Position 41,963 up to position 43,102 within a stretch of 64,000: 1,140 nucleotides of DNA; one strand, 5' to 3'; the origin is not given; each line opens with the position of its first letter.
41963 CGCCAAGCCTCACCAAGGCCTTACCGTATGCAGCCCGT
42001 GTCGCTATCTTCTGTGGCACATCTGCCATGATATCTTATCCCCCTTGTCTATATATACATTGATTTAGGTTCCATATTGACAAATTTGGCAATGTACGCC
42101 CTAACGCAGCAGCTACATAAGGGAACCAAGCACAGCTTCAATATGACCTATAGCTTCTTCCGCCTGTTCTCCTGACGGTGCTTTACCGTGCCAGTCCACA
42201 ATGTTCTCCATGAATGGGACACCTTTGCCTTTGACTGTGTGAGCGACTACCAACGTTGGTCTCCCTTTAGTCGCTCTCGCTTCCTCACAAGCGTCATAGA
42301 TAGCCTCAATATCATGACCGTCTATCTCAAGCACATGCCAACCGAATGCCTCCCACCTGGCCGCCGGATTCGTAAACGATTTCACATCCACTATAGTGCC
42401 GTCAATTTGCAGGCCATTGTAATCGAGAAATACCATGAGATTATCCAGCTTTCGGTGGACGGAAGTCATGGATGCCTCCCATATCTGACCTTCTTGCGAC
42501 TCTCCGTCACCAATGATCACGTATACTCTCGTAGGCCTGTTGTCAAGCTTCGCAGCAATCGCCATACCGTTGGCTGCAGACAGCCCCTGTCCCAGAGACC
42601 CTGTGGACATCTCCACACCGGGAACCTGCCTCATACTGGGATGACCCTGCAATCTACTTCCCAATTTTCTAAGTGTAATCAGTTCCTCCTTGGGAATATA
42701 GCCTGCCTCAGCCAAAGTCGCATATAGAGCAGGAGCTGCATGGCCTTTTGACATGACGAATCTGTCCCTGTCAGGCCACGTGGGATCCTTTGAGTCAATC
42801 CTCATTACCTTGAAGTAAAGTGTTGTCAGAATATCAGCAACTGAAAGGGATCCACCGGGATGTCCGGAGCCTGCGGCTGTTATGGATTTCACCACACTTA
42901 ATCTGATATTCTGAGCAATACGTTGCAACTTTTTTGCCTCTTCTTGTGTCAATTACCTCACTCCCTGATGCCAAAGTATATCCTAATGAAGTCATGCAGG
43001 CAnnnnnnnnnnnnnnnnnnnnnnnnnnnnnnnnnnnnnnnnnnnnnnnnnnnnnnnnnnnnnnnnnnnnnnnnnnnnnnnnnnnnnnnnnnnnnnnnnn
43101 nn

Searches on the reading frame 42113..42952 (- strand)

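Call 35: search_protein_families(library=pfam, max_evalue=0.00001, proteins=[window:42113-42952:-])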
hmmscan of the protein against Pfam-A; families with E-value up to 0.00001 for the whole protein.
window:42113-42952:- (279 aa): 5 families
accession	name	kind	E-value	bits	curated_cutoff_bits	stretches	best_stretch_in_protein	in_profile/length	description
PF00456.26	Transketolase_N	-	1.9e-65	221.5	22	1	10-259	3-263/334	Transketolase, thiamine diphosphate binding domain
PF13292.11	DXP_synthase_N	-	2.4e-15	57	21.2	1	5-188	14-180/274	1-deoxy-D-xylulose-5-phosphate synthase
PF00676.26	E1_dh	-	1.3e-10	41.1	22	1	97-234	81-219/300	Dehydrogenase E1 component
PF02775.26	TPP_enzyme_C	-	5.8e-07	29.9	21.9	1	116-235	26-149/151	Thiamine pyrophosphate enzyme, C-terminal TPP binding domain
PF09364.15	XFP_N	-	6.4e-06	25.7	23.7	0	108-220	130-242/364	XFP N-terminal domain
